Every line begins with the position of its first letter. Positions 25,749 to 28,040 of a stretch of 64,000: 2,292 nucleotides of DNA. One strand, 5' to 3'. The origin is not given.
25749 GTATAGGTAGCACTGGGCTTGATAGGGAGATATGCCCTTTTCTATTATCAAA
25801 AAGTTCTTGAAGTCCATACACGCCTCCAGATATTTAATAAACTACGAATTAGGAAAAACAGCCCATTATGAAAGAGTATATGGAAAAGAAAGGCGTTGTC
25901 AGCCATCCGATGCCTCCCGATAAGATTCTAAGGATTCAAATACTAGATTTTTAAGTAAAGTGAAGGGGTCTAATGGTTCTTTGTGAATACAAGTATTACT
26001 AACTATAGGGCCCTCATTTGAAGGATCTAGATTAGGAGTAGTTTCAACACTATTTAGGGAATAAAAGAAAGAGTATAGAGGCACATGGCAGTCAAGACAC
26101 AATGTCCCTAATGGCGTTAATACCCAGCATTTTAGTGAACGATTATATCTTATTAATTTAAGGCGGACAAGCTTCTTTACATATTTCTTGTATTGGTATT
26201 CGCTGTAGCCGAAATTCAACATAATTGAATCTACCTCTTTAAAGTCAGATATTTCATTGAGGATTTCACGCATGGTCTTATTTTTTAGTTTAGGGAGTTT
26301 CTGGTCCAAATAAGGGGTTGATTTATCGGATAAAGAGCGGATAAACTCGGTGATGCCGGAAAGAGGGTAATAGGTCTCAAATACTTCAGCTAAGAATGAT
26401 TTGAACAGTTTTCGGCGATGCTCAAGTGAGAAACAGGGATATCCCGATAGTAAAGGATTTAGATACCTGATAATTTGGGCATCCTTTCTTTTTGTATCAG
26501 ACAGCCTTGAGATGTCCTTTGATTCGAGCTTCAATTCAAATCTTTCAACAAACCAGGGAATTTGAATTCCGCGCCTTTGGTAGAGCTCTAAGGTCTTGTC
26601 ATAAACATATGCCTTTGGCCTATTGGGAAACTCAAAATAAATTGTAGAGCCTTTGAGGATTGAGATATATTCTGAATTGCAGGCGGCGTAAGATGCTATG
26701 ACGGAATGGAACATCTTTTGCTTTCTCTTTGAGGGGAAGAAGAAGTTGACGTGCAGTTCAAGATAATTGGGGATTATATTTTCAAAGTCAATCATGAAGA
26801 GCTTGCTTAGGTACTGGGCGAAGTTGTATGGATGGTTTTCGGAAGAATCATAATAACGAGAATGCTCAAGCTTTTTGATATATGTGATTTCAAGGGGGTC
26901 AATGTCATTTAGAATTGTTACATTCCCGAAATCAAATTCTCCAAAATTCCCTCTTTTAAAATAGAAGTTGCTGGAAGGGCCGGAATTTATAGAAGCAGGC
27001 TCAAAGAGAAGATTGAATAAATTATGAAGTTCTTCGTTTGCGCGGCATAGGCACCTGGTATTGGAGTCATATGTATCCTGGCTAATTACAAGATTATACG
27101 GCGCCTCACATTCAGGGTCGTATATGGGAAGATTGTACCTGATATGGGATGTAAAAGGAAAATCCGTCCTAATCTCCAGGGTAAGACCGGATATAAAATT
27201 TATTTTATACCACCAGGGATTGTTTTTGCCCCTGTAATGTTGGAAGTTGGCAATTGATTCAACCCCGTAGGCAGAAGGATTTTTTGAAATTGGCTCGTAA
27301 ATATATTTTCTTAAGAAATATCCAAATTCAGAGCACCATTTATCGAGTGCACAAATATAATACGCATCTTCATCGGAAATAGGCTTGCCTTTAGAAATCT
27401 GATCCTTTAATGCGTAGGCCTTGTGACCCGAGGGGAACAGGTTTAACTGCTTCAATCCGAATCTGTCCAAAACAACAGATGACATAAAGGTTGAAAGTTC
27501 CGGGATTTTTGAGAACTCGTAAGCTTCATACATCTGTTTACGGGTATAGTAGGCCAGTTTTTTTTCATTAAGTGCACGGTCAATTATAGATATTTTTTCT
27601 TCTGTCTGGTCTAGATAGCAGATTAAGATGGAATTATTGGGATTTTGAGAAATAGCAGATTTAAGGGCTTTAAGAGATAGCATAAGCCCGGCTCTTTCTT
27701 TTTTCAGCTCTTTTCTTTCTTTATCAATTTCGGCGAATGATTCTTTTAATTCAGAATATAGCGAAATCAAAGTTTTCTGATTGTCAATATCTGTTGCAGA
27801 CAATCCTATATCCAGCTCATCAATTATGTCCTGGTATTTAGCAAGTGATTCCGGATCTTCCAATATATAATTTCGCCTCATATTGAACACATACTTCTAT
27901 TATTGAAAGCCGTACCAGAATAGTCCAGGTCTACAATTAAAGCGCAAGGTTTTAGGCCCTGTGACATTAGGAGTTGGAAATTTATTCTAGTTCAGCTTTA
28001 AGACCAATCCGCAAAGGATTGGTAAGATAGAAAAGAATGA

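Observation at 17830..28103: ~10.3 kb integrated element at tRNA-Leu(TAG) flanked by 56 bp direct repeats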

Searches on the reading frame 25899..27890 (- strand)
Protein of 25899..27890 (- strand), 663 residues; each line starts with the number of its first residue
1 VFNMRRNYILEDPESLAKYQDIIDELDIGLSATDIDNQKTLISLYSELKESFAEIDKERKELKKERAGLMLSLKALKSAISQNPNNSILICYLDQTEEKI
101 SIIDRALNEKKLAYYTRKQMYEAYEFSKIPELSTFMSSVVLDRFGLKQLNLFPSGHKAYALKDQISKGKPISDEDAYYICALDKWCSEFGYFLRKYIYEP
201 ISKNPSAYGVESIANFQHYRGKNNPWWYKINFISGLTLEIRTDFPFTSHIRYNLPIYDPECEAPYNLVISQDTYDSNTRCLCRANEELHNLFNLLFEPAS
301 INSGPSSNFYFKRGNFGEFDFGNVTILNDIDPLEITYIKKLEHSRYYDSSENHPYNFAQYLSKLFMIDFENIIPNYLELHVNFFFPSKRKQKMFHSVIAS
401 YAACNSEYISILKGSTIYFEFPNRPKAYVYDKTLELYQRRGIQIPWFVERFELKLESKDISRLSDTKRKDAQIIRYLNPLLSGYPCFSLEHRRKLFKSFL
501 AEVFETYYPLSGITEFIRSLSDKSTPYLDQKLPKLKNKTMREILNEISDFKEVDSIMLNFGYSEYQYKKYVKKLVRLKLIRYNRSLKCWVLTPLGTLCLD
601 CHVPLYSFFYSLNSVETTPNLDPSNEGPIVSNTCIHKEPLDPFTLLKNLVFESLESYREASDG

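Call 6: search_protein_families(library=pfam, proteins=[window:25899-27890:-], max_evalue=0.1)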
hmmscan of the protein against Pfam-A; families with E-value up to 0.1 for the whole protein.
window:25899-27890:- (663 aa): 2 families
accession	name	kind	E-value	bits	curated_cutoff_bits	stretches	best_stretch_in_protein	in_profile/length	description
PF02486.25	Rep_trans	-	0.052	13.6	29.6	0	412-472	53-114/201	Replication initiation factor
PF14947.12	HTH_45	-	0.056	13.9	25.5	0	540-598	8-65/77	Winged helix-turn-helix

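Call 7: search_protein_families(library=phrogs, proteins=[window:25899-27890:-], max_evalue=0.1)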
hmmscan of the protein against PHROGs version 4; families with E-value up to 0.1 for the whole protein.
window:25899-27890:- (663 aa): 0 families

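Call 21: find_homologous_proteins(query=window:25899-27890:-)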
Query window:25899-27890:- (663 aa): 3 proteins with E <= 0.001 among 8000 candidates.
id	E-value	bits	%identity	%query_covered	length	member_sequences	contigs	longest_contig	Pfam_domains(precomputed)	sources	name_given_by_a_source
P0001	0.0e+0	1492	100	99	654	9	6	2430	-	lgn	-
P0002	1.4e-251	855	60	99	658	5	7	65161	-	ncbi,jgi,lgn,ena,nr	ncbi:MAG TPA: hypothetical protein PKH80_06850 [Methanofastidiosum sp.]|nr:hypothetical protein [Met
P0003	9.2e-241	819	59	99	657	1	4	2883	-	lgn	-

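Call 22: find_encoding_contigs(protein=P0002, flank=10000, max_places=6)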
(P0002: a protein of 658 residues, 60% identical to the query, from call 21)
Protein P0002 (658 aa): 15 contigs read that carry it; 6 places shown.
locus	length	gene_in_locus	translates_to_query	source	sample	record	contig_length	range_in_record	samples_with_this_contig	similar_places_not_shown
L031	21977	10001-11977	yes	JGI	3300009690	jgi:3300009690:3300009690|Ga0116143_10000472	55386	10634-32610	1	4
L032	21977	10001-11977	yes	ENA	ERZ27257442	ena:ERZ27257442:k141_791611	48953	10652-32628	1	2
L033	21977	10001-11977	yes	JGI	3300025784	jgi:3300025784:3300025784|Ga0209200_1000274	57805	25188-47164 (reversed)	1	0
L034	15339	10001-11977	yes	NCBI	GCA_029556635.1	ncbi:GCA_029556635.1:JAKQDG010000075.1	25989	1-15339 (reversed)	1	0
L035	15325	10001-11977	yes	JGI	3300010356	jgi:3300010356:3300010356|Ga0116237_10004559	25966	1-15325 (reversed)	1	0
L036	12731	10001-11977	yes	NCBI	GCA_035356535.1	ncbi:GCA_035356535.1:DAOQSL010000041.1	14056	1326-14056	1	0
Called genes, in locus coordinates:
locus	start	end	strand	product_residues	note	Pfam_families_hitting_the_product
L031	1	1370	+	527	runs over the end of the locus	PF00890:FAD_binding_2, PF01266:DAO (weak), PF03486:HI0933_like (faint), PF07992:Pyr_redox_2, PF02910:Succ_DH_flav_C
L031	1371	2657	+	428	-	PF00709:Adenylsucc_synt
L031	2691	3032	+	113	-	PF01981:PTH2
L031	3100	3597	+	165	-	-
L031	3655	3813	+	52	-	-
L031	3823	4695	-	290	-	PF14257:DUF4349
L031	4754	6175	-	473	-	PF02254:TrkA_N, PF01368:DHH, PF02272:DHHA1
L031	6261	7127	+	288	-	-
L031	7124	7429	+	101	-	PF01910:Thiamine_BP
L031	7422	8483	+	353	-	PF04123:DUF373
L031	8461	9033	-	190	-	PF01865:PhoU_div (faint), PF01895:PhoU, PF02080:TrkA_C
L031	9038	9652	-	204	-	PF01895:PhoU, PF02080:TrkA_C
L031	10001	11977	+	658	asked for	-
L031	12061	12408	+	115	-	-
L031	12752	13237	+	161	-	PF00589:Phage_integrase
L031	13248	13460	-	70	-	-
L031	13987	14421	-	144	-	-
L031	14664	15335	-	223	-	PF07694:5TM-5TMR_LYT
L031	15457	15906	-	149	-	PF08617:CGI-121 (weak)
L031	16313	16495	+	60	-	PF01402:RHH_1 (weak)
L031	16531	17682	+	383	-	PF00091:Tubulin, PF12327:FtsZ_C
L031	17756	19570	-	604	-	-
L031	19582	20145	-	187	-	PF04011:LemA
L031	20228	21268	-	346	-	PF04055:Radical_SAM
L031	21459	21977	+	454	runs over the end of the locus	PF01794:Ferric_reduct, PF08022:FAD_binding_8, PF26733:03009_C (weak), PF00175:NAD_binding_1, PF08030:NAD_binding_6 (weak)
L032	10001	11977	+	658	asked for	-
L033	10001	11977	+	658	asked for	-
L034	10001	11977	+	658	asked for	-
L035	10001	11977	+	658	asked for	-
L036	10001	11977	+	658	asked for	-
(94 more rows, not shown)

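Call 42: predict_structure(alignment_id=A4)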
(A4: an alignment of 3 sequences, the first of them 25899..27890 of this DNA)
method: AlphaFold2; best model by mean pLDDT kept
length: 663 residues; sequences in the alignment: 3
mean_pLDDT: 39.7   pTM: 0.24
mean pLDDT of the five models: 39.7, 39.1, 38.4, 37.7, 36.7
residues with pLDDT >= 90: 0; 70-90: 67; 50-70: 93; < 50: 503
segments of 3 or more residues with pLDDT < 50: 1-45, 120-156, 207-209, 218-226, 234-237, 242-493, 506-536, 547-663
pLDDT, mean of each block of 10 residues (from residue 1): 26 37 31 34 50 74 85 85 83 85 82 62 37 24 28 49 69 68 51 54 53 52 47 50 40 28 22 25 31 30 26 27 23 22 24 28 27 23 27 30 22 23 24 24 24 28 32 24 34 51 48 45 43 49 50 28 34 33 29 35 30 28 28 32 41 38 29
secondary structure, 60 per line:
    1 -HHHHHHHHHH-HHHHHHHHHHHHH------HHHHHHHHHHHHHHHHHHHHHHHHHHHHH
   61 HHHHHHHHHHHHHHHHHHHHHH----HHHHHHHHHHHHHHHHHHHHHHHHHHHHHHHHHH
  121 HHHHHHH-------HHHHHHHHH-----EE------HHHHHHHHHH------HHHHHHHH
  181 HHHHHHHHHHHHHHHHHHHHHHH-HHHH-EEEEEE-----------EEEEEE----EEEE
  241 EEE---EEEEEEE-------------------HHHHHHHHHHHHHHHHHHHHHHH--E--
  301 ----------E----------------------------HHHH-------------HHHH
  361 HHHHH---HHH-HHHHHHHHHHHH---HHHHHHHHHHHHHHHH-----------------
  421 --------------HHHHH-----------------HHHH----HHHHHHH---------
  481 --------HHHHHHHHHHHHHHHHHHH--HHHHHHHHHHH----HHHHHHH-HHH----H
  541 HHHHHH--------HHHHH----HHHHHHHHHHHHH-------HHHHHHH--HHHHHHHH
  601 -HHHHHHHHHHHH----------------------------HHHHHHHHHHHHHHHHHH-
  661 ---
elements in order (helices of 4 or more, strands of 3 or more residues): H2-11 H13-25 H32-82 H87-127 H135-143 H157-166 H173-203 H205-208 E210-215 E227-232 E237-243 E247-253 H273-295 H340-343 H357-365 H373-384 H388-403 H435-439 H457-460 H465-471 H489-507 H510-520 H525-531 H540-546 H555-559 H564-576 H584-590 H593-600 H602-613 H642-659
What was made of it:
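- Tried and rejected: First AF2 model: built from 3 sequences, it was unusable at pLDDT 39.7 (call 42).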

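Call 44: search_protein_families(library=padloc, proteins=[window:25899-27890:-], max_evalue=0.1)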
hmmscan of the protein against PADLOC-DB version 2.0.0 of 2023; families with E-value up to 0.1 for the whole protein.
window:25899-27890:- (663 aa): 0 families

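Call 45: search_protein_families(library=ncbifam, proteins=[window:25899-27890:-], max_evalue=0.1)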
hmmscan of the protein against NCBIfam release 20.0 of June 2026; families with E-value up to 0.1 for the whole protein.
window:25899-27890:- (663 aa): 1 family
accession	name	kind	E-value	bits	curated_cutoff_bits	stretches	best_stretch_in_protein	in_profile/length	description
NF053610.1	Sso10a_fam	subfamily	0.018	15.1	60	1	540-595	7-60/64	Sso10a family chromatin protein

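Call 46: search_solved_structures(query=A4, max_evalue=10)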
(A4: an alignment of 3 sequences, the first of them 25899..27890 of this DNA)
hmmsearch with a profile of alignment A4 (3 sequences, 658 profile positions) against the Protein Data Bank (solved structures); distinct sequences matched with E-value up to 10: 1.
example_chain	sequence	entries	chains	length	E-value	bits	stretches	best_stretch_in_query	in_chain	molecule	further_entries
5cj1_A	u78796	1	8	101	0.04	15.7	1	33-89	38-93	Gp7-MYH7-(1526-1571) chimera protein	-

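Call 55: search_protein_representatives(alignment_id=A4)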
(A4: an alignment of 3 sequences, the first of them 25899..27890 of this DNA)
Query: 3 sequences, 658 profile positions. Proteins with E-value up to 0.001 (for the whole library): 7; up to 1e-10: 6; up to 1e-30: 4. The best 7 are listed.
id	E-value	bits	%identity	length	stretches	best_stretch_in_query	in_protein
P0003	0.0e+00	1356.4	-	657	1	1-658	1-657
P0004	3.4e-52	194.4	-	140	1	2-140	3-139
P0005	1.7e-51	192.1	-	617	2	357-647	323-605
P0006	9.0e-45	169.9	-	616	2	354-611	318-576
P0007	1.6e-15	73.2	-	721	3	360-621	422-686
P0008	9.8e-14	67.3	-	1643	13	211-253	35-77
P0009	1.6e-05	40.1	-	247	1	410-616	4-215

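Call 58: search_protein_families(library=pfam, alignment_id=A7, max_evalue=1)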
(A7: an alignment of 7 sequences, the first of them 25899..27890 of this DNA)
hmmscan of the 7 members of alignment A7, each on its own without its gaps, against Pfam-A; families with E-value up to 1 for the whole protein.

A. member 1, window:25899-27890:- (663 aa): 2 families
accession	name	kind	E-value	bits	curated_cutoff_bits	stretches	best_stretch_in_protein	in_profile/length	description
PF02486.25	Rep_trans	-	0.052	13.6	29.6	1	412-472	53-114/201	Replication initiation factor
PF14947.12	HTH_45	-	0.056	13.9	25.5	1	540-598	8-65/77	Winged helix-turn-helix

B. families by the number of members that match (of 7 scanned): 20 families
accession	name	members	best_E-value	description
PF02486.25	Rep_trans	5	0.0041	Replication initiation factor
PF25213.1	HVO_A0261_N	4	8e-06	HVO_A0261 N-terminal domain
PF13545.12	HTH_Crp_2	2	0.0062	Crp-like helix-turn-helix domain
PF01022.26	HTH_5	2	0.023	Bacterial regulatory protein, arsR family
PF14947.12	HTH_45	2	0.041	Winged helix-turn-helix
PF12802.13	MarR_2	1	0.001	MarR family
PF01978.25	TrmB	1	0.0013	Sugar-specific transcriptional regulator TrmB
PF13412.12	HTH_24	1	0.0015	Winged helix-turn-helix DNA-binding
PF05584.17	Sulfolobus_pRN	1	0.0021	Sulfolobus plasmid regulatory protein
PF12840.13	HTH_20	1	0.02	Helix-turn-helix domain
PF09339.16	HTH_IclR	1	0.039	IclR helix-turn-helix domain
PF01365.27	RYDR_ITPR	1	0.059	RIH domain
PF03428.19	RP-C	1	0.062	Replication protein C N-terminal domain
PF12128.14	DUF3584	1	0.091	Protein of unknown function (DUF3584)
PF02403.27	Seryl_tRNA_N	1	0.094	Seryl-tRNA synthetase N-terminal domain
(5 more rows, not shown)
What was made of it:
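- On Rep_trans (PF02486): Five of 7 members give weak hits, best E=0.0041 (calls 6, 58).
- There are weak PF02486 hits in 5 of 7 members (call 58).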

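Call 59: find_homologous_proteins(query=A7, max_evalue=0.01)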
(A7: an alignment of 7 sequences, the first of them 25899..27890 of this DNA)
Query A7 (7 sequences) (663 aa, profile of the alignment): 4 proteins with E <= 0.01 among 8000 candidates.
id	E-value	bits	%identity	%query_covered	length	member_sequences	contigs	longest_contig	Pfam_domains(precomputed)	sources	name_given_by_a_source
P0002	2.5e-286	970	60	99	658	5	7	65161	-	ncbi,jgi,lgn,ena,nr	ncbi:MAG TPA: hypothetical protein PKH80_06850 [Methanofastidiosum sp.]|nr:hypothetical protein [Met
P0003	4.9e-284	962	59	99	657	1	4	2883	-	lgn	-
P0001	1.4e-281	954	100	99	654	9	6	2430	-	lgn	-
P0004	2.3e-33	134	94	21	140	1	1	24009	-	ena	-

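Call 61: search_solved_structures(query=A7, max_evalue=10, show_alignments=3)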
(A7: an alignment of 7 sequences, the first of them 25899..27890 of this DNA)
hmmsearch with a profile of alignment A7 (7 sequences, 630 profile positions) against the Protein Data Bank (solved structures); distinct sequences matched with E-value up to 10: 22.
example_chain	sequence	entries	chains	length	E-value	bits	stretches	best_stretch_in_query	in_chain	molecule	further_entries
4hw0_A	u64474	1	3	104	0.043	15.7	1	511-587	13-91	DNA-binding protein Sso10a-2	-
5j10_A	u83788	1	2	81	0.15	13.9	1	39-108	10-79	peptide design 2L4HC2_24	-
7trv_A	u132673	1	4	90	0.15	13.9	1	524-578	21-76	LysR-family transcriptional regulatory protein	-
2osz_A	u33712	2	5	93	0.2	13.5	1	45-116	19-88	Nucleoporin p58/p45 | Nucleoporin Nup58/Nup45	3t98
4jo7_E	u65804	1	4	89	0.32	12.8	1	45-116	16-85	Nucleoporin p58/p45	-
9tln_A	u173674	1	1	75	0.34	12.7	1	40-91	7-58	Sc-apCC-2-BCL-xL-2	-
6x94_A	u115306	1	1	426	0.53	12.1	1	18-102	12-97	Serine--tRNA ligase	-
9tlt_A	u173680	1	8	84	0.59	11.9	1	40-109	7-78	Sc-apCC-2-KLHL20-4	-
6he5_H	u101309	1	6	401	0.86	11.4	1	20-84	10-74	Proteasome-activating nucleotidase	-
9tll_A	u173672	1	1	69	0.98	11.2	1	43-96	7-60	Sc-apCC-2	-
9tlp_A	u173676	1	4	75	1.1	11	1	40-83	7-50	Sc-apCC-2-BCL-xL-6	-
3df8_A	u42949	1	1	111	1.1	11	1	505-584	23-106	possible HxlR family transcriptional factor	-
9spj_j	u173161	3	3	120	1.2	10.9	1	45-110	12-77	60S ribosomal protein L35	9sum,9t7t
9rgz_A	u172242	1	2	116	1.5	10.6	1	41-93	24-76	sc-apCC3-CW-2NTT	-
9rgw_A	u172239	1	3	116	1.7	10.4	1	41-95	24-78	sc-apCC3-CW2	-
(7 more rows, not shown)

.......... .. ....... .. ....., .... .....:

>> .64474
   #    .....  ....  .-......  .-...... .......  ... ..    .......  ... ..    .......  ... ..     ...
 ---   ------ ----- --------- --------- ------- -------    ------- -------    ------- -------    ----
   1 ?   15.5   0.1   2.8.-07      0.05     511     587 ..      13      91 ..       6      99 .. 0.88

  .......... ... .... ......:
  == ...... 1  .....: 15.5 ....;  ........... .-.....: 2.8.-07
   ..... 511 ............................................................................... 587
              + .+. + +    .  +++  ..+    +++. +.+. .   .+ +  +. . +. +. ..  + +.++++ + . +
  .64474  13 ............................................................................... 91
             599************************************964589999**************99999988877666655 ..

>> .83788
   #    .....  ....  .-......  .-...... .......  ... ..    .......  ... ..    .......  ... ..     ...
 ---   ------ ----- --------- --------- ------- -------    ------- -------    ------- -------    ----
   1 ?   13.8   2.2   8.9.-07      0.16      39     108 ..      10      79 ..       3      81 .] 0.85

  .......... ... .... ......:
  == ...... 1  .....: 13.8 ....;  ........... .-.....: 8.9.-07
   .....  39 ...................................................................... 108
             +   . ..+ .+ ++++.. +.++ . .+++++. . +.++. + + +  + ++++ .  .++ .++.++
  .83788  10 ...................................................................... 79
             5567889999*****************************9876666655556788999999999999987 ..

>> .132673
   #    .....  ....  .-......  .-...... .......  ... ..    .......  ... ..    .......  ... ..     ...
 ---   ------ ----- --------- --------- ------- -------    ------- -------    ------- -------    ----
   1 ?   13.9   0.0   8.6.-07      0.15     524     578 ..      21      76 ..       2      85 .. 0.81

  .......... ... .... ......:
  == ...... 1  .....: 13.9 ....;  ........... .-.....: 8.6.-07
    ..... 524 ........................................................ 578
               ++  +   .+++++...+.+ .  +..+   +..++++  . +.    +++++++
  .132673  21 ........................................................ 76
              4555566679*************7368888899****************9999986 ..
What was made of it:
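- On Rep-Arvir (DUF7845, PF25227): HTH_45, MarR_2, TrmB, HVO_A0261_N and Sso10a hits fall at about residues 540-600 (calls 6, 45, 58, 61).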

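Call 62: find_encoding_contigs(protein=P0005, flank=10000, max_places=4)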
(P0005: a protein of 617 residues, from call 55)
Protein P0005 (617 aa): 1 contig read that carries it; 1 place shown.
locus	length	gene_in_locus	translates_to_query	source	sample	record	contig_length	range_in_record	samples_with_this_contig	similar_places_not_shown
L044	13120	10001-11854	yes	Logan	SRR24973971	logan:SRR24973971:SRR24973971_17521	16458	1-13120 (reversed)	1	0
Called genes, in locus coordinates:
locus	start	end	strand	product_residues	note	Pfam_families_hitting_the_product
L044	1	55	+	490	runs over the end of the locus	-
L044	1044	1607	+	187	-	-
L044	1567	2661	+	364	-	PF01935:DUF87 (weak)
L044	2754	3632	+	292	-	-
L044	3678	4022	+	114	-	-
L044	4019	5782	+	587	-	-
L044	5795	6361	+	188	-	-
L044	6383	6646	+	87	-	-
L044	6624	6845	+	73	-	-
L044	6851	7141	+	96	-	-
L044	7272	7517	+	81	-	-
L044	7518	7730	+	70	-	-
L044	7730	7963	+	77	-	-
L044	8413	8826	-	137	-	-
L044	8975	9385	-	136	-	-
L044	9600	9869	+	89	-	-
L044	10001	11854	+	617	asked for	-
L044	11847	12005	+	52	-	-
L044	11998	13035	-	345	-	PF00589:Phage_integrase, PF12773:DZR (weak)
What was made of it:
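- A distant relative, L044, sits in a contig of at least 16 kb with a weak DUF87 (HerA/VirB4-like) ATPase hit (call 62).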

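Call 63: find_encoding_contigs(protein=P0007, flank=10000, max_places=4)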
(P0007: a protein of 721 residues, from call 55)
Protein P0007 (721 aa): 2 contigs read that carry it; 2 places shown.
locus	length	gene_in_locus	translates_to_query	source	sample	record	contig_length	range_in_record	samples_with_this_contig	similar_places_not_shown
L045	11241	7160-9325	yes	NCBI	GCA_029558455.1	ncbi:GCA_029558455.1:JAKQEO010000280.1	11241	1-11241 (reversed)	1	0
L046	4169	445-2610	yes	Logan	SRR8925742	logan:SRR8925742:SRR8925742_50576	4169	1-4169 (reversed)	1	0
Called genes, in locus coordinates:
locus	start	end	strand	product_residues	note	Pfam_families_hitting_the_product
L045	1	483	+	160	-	?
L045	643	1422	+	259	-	PF09754:PAC2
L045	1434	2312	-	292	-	PF02655:ATP-grasp_3 (weak), PF08443:RimK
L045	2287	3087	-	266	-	PF14401:RLAN (weak)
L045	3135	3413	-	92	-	-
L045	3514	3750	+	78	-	-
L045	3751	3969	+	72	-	-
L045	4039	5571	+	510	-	PF18490:tRNA_bind_4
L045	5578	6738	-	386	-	PF07690:MFS_1, PF00083:Sugar_tr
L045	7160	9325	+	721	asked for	-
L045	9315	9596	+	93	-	-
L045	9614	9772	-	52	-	-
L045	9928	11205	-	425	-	PF00589:Phage_integrase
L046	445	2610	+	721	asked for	-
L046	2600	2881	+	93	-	-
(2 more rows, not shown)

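Call 64: find_encoding_contigs(protein=P0006, flank=10000, max_places=4)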
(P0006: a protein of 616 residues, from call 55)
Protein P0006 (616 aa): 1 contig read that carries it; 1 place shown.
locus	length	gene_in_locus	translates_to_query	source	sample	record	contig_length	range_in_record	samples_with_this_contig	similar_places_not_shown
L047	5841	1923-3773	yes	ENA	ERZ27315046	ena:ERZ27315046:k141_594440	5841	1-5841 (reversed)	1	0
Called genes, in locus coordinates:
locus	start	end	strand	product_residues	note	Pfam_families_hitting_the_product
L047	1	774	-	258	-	?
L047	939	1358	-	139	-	-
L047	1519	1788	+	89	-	-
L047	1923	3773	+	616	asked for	-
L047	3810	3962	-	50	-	-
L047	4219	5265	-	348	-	PF00589:Phage_integrase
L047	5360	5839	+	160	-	?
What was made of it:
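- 25899..27881 (-): 660-aa Rep_trans-like protein, the putative rolling-circle initiator. Its layout is an N-terminal coiled coil, an alpha/beta catalytic-like domain (about 140-460), a winged helix (about 540-600) and a tail. The gene is always adjacent to an integrase (calls 22, 62-64).
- The strict adjacency to integrases would also fit an excision cofactor (calls 22, 62-64).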
